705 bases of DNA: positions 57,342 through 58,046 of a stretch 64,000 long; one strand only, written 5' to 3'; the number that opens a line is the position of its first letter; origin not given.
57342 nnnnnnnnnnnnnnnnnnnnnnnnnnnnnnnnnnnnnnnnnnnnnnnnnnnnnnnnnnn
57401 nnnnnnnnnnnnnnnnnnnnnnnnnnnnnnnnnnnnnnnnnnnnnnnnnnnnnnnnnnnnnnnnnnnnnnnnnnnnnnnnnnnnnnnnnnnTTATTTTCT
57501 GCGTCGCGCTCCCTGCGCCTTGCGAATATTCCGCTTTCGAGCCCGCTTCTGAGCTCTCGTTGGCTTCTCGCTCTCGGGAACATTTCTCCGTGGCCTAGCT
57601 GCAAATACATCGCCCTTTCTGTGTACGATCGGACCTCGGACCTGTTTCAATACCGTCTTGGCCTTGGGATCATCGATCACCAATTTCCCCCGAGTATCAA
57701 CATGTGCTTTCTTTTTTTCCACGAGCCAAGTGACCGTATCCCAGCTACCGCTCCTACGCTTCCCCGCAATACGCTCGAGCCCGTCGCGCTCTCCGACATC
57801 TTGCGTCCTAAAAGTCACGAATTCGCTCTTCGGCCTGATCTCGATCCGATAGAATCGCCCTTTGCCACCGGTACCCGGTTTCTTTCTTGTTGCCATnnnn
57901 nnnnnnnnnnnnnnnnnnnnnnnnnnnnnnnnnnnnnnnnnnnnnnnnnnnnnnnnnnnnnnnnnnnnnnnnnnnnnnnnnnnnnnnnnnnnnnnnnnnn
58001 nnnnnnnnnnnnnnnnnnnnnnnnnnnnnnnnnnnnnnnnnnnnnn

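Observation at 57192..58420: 32-bp duplication of the ddl 3' end brackets a 1.2-kb hsp20 islet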

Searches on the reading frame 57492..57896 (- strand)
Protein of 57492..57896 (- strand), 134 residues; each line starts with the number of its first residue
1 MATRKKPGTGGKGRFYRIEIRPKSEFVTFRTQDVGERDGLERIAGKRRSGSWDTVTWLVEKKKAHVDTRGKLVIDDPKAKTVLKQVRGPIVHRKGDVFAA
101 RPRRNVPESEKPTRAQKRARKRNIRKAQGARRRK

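Call 6: search_protein_families(library=pfam, proteins=[window:57492-57896:-], max_evalue=0.01)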
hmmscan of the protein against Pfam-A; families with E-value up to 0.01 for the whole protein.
window:57492-57896:- (134 aa): 0 families

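Call 8: find_homologous_proteins(query=window:57495-57896:-)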
Query window:57495-57896:- (134 aa): 617 proteins with E <= 0.001 among 629 candidates; the best 120 are listed.
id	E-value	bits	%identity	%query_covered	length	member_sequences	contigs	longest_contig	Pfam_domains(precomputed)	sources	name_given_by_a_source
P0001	2.9e-60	220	78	97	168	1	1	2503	-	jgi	jgi:hypothetical protein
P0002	3.9e-59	216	75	97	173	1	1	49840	-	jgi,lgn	jgi:hypothetical protein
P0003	7.5e-59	215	76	98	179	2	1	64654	-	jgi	jgi:plasmid stabilization system protein ParE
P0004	2.9e-58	213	74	97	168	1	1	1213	-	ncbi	-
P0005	8.3e-58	212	74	98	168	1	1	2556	-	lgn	-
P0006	4.4e-57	210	74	99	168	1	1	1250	-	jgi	jgi:hypothetical protein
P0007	5.2e-57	209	73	97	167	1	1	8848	-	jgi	jgi:hypothetical protein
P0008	5.3e-57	209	75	97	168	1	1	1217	-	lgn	-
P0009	5.7e-57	209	77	99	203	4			-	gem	-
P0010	1.2e-56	208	74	90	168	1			-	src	-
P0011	1.2e-56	208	73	98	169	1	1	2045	-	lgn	-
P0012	5.3e-56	206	74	100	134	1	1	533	-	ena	-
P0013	3.2e-55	204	73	96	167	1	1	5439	-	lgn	-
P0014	6.4e-55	203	71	98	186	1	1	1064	-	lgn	-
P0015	1.4e-54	202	72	98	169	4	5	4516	-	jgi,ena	-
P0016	2.4e-54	201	73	99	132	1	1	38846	-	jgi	jgi:hypothetical protein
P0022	6.2e-54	199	80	85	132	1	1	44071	-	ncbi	-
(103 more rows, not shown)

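Call 20: find_encoding_contigs(protein=window:57492-57896:-, flank=6000, max_places=6)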
Protein window:57492-57896:- (134 aa): no gene with exactly this product is on record in the collection.
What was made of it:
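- Tried and rejected: (7) Exact-sequence look-up of the window's p134 in public assemblies found nothing on record (call 20).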

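Call 21: find_encoding_contigs(protein=P0003, flank=5000, max_places=3)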
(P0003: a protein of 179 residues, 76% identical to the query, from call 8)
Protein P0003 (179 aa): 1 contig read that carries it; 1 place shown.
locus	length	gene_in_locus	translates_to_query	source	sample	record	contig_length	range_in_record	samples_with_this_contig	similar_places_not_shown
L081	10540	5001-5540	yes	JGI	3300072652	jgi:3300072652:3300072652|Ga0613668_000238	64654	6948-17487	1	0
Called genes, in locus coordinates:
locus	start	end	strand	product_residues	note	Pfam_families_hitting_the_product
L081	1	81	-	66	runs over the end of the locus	PF00313:CSD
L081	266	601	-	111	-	-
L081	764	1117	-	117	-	-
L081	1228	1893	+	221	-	PF01182:Glucosamine_iso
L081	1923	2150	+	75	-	-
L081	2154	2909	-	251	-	PF01145:Band_7, PF13421:Band_7_1 (faint)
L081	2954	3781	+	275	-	PF01471:PG_binding_1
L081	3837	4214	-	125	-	-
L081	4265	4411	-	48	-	-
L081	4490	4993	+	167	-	PF00011:HSP20, PF17886:ArsA_HSP20 (weak)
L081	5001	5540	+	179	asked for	-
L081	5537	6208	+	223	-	PF00156:Pribosyltran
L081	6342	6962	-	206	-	PF01545:Cation_efflux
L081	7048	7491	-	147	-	-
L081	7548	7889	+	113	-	PF03713:DUF305, PF13628:DUF4142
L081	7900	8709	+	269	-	-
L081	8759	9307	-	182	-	PF07750:GcrA (weak)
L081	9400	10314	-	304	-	PF06983:3-dmu-9_3-mt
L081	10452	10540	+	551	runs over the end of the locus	PF02743:dCache_1, PF07536:HWE_HK, PF07568:HisKA_2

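Call 22: find_encoding_contigs(protein=P0016, flank=5000, max_places=3)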
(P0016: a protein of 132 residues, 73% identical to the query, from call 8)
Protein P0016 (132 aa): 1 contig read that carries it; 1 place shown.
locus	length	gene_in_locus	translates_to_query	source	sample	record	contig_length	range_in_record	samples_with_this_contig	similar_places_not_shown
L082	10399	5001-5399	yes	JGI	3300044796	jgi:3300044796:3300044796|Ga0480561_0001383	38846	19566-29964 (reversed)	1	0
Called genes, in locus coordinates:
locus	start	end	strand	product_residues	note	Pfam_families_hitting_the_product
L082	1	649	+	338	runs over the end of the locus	PF01656:CbiA, PF02374:ArsA_ATPase, PF09140:MipZ (weak), PF10609:ParA (weak), PF13614:AAA_31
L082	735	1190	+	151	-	-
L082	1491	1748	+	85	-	PF13412:HTH_24 (faint), PF12840:HTH_20 (weak), PF01022:HTH_5 (weak)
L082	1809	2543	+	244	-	-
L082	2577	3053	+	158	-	PF00160:Pro_isomerase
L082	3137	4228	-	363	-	PF02195:ParB_N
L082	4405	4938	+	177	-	PF01863:YgjP-like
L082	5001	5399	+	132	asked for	-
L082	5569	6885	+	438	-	PF05977:MFS_3, PF07690:MFS_1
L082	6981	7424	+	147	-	-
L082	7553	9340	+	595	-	PF01471:PG_binding_1, PF18911:PKD_4 (weak)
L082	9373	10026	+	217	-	PF02698:DUF218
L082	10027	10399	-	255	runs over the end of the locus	PF00248:Aldo_ket_red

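Call 24: find_related_loci(query=A1, collection=metagenome_contigs, flank=5000)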
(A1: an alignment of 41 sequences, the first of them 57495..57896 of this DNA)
Query A1 (134 aa) in metagenome_contigs; peptide patterns used: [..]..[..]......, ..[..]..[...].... (x = any residue, [..] = any of these).
600 stretches matched a pattern (row limit reached: there are more); 423 encode a relative of the query (tblastn E <= 1e-3); the best 80 are kept; 80 distinct loci.
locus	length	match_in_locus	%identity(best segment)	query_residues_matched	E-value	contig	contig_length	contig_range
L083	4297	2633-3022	71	3-133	3e-62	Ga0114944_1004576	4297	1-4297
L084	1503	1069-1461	71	4-134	1e-61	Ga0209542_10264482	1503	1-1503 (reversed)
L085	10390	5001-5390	71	4-133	1e-58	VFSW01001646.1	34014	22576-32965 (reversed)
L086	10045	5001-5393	67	3-133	1e-58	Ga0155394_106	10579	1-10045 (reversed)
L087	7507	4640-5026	72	4-133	2e-58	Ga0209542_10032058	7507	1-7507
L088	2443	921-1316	67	3-134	3e-58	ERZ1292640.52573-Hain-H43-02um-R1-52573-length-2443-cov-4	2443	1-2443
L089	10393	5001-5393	69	4-134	5e-57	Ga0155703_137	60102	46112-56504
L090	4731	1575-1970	65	3-134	9e-56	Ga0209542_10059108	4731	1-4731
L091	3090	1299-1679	71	1-128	2e-55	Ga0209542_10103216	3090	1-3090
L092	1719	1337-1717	69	4-129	1e-56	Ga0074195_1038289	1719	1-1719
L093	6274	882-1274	65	3-134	3e-55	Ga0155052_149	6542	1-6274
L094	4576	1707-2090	65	4-131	3e-54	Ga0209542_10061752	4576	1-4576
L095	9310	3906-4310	65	1-134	2e-54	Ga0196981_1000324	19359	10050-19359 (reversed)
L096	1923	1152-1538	65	4-132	2e-55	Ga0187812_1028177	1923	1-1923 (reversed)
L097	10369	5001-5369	71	1-124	3e-54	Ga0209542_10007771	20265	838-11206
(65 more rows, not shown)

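Call 30: search_protein_families(library=ncbifam, proteins=[window:57495-57896:-], max_evalue=0.1)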
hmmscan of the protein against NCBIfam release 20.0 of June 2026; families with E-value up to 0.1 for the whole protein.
window:57495-57896:- (134 aa): 0 families

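Call 48: predict_structure(alignment_id=A1)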
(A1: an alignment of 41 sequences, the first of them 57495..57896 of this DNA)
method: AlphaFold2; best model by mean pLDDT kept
length: 134 residues; sequences in the alignment: 41
mean_pLDDT: 70.4   pTM: 0.54
mean pLDDT of the five models: 70.4, 67.3, 66.7, 62.2, 61.2
residues with pLDDT >= 90: 0; 70-90: 78; 50-70: 47; < 50: 9
segments of 3 or more residues with pLDDT < 50: 1-5
pLDDT, mean of each block of 10 residues (from residue 1): 45 72 70 61 72 76 84 83 80 82 60 64 71 59
secondary structure, 60 per line:
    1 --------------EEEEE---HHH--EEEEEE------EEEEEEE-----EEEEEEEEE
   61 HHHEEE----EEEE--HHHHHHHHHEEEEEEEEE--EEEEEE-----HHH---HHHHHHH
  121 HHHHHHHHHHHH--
elements in order: E15-19 E28-33 E40-46 E52-60 E64-66 E71-74 H77-85 E86-94 E97-102 H114-132

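Call 51: fold_search(model_id=the predicted structure, library=pdb)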
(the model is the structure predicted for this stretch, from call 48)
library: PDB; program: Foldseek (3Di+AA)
matches with E <= 10: 692; with E <= 0.001: 0
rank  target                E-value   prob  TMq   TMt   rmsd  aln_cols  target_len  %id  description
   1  1lom                  2.5e-01  0.13  0.16  0.20  12.1        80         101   10  CYANOVIRIN-N DOUBLE MUTANT P51S S52P (released 2002-06-26)
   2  3ezm                  3.3e-01  0.12  0.15  0.18   9.5        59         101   10  CYANOVIRIN-N (released 1998-12-23)
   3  8jaj_a                3.8e-01  0.09  0.17  0.07   9.6        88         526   17  In situ structures of the ultra-long contracted tail of Myoviridae phage P1 (released 2023-06-21)
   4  4j4c                  4.0e-01  0.10  0.15  0.18   9.7        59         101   10  Structure of P51G Cyanovirin-N swapped dimer in the P3221 space group (released 2013-04-03)
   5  3s3z                  4.5e-01  0.09  0.15  0.18   9.6        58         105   10  Crystal Structure an Tandem Cyanovirin-N Dimer, CVN2L10 (released 2011-08-03)
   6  9p8l_C                5.3e-01  0.05  0.11  0.15  12.2        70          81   11  Structure of Lockin in complex with 3'cADPR (released 2025-07-30)
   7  3lhc                  6.0e-01  0.07  0.15  0.19  11.5        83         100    8  Crystal structure of cyanovirin-n swapping domain b mutant (released 2010-02-09)
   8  2z21_B                6.7e-01  0.07  0.15  0.18  10.6        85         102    9  Crystal Structure of a five site mutated Cyanovirin-N (released 2007-07-31)
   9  3lhn_A                7.5e-01  0.12  0.22  0.25   7.1        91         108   10  Crystal structure of putative lipoprotein (NP_718719.1) from Shewanella oneidensis at 1.42 A resolution (released 2010-02-23)
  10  4nwg_B                7.9e-01  0.12  0.19  0.07  10.7       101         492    8  Crystal structure of the tyrosine phosphatase SHP-2 with E139D mutation (released 2014-12-10)
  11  7u06_D                8.9e-01  0.08  0.16  0.15   7.8        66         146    8  Structure of the yeast TRAPPII-Rab11/Ypt32 complex in the closed/open state (composite structure) (released 2022-04-27)
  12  7vxg_A                9.4e-01  0.12  0.19  0.07   9.7        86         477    7  Non-receptor Protein Tyrosine Phosphatase SHP2 in Complex with Allosteric Inhibitor TK-453 (released 2022-03-23)
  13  2mgs_MODEL_1_A        1.1e+00  0.16  0.20  0.34  11.6        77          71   10  Solution structure of CXCL5 (released 2014-04-02)
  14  8t6d_A                1.1e+00  0.15  0.18  0.06   8.9        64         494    8  Identification of GDC-1971 (RLY-1971), a SHP2 inhibitor designed for the treatment of solid tumors (released 2023-10-11)
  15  2rdk_B                1.1e+00  0.06  0.15  0.19  11.2        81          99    9  Five site mutated Cyanovirin-N with Mannose dimer bound (released 2008-05-06)
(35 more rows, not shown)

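Call 60: find_encoding_contigs(protein=P0002, flank=4000, max_places=2)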
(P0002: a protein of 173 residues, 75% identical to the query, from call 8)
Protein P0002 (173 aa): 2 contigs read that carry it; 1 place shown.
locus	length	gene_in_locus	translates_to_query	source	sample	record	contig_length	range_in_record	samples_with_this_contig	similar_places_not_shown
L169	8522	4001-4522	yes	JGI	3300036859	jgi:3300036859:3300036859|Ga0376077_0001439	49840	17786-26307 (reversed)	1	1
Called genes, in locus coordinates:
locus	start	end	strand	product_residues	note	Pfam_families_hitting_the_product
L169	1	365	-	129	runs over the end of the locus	PF00072:Response_reg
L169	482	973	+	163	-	PF00856:SET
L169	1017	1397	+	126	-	-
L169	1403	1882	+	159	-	PF01243:PNPOx_N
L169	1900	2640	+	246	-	PF04402:SIMPL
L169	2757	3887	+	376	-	PF00586:AIRS, PF02769:AIRS_C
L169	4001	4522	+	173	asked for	-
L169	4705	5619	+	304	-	PF02729:OTCace_N, PF00185:OTCace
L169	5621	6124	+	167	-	PF09335:VTT_dom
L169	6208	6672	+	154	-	-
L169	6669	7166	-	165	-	PF01569:PAP2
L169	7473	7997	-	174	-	-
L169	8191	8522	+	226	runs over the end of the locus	-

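Call 61: find_encoding_contigs(protein=P0022, flank=4000, max_places=2)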
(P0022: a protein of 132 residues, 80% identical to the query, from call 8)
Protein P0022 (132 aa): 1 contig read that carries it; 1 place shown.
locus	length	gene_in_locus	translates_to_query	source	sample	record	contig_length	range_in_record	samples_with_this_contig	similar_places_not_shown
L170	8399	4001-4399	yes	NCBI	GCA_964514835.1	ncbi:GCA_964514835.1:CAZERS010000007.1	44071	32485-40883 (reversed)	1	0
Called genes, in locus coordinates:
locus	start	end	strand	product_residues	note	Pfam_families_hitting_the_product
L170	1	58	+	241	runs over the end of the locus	PF01381:HTH_3, PF13560:HTH_31, PF13274:SocA_Panacea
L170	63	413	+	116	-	-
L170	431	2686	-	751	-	PF17191:RecG_wedge, PF01336:tRNA_anti-codon (weak), PF00270:DEAD, PF04851:ResIII, PF00271:Helicase_C, PF19833:RecG_dom3_C (weak)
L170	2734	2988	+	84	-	-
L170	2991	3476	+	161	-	PF01625:PMSR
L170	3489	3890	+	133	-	PF01641:SelR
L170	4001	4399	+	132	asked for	-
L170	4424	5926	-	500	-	PF14010:PEPcase_2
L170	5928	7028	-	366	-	PF00155:Aminotran_1_2, PF01041:DegT_DnrJ_EryC1, PF01053:Cys_Met_Meta_PP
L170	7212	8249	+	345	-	PF14528:LAGLIDADG_3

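Call 70: find_encoding_contigs(protein=P0001, flank=3000, max_places=2)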
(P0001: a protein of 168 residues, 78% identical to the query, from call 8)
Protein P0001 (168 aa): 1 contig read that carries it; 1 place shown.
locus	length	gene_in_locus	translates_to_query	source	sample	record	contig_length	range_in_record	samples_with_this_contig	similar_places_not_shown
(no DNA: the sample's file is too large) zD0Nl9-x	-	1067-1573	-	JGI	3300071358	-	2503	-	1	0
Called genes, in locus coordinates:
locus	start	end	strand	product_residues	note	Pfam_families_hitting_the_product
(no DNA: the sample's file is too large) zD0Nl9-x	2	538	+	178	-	?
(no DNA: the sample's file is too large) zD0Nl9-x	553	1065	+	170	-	PF00011:HSP20, PF17886:ArsA_HSP20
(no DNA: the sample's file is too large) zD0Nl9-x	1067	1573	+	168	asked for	-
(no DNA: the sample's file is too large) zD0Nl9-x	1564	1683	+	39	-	-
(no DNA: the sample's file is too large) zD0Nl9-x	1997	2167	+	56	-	-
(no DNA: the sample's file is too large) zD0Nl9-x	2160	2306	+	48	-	-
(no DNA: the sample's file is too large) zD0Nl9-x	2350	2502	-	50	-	?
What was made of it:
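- Tried and rejected: The JGI contig holding the best homologues of both hsp20 and p134 has a truncated 178-aa gene upstream of hsp20, but its DNA could not be fetched (call 70).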

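Call 77: search_dna_similar(query=window:57495-57896:-, collection=phages, mode=protein, max_evalue=0.001, max_rows=10)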
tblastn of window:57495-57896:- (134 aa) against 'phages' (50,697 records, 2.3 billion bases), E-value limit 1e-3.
No match.

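Call 78: search_dna_similar(query=window:57495-57896:-, collection=plasmids, mode=protein, max_evalue=0.001, max_rows=15)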
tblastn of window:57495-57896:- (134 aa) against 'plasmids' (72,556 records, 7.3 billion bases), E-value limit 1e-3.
No match.
